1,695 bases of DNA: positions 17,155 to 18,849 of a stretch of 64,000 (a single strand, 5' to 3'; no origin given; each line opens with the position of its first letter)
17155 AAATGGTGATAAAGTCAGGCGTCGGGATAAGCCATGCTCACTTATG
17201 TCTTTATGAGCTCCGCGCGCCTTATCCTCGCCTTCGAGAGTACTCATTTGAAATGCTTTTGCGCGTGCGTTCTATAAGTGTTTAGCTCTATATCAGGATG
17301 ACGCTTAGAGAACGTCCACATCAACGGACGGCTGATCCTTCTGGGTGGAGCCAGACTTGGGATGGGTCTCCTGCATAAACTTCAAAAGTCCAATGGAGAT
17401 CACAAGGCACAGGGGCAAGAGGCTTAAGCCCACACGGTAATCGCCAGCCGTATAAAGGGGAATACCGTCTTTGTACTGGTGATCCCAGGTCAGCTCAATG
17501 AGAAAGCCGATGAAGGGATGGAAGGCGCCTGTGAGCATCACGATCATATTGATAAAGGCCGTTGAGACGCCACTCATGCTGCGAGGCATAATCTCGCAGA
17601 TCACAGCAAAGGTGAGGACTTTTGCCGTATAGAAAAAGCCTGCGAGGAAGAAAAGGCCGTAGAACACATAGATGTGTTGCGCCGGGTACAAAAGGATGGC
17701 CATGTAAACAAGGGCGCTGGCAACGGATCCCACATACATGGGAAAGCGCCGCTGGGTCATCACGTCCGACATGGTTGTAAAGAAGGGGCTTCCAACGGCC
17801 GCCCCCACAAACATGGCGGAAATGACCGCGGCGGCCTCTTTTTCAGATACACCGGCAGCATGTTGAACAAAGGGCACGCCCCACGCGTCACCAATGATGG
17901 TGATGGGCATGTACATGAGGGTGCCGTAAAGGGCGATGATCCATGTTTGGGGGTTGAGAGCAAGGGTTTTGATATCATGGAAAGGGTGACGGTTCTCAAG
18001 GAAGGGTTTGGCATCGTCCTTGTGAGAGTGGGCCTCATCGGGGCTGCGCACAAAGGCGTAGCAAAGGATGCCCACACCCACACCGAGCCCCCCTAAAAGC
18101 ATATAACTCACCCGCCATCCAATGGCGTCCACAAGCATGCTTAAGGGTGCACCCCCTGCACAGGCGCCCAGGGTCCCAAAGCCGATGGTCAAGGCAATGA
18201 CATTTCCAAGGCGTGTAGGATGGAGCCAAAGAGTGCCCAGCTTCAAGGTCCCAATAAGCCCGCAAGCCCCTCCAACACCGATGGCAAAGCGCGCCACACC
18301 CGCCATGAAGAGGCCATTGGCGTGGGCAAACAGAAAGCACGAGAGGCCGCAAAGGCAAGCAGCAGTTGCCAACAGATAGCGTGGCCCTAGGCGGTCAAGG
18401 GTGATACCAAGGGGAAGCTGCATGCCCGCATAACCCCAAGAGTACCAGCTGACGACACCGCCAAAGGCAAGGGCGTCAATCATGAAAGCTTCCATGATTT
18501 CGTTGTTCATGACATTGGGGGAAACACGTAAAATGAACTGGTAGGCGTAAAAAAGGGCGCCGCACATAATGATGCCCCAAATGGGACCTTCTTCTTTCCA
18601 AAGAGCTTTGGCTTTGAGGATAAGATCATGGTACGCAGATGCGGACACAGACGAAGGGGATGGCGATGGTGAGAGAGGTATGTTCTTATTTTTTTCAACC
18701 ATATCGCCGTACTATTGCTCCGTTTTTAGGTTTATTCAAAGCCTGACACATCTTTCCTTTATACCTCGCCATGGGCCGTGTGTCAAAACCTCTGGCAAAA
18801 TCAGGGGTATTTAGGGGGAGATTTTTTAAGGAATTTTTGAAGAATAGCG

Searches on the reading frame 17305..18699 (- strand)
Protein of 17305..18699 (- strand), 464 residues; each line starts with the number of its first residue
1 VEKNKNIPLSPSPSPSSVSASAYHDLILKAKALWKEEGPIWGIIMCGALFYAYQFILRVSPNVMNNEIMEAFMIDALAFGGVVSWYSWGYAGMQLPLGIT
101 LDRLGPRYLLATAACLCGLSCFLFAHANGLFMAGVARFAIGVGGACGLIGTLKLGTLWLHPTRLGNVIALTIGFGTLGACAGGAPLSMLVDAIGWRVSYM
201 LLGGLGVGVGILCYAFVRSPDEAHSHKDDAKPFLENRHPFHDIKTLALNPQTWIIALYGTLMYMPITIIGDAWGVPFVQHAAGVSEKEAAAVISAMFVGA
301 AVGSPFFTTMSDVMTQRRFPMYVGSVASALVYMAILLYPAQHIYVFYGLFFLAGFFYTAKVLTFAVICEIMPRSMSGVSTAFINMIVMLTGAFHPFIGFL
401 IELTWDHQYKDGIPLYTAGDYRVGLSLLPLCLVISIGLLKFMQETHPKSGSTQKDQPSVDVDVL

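Call 81: search_protein_families(library=pfam, proteins=[window:17305-18699:-], max_evalue=0.00001)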
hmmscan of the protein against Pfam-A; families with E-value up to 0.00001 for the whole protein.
window:17305-18699:- (464 aa): 1 family
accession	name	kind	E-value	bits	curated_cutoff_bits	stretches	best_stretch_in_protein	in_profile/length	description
PF07690.21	MFS_1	-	1.3e-41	143.2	33.4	2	61-393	15-345/347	Major Facilitator Superfamily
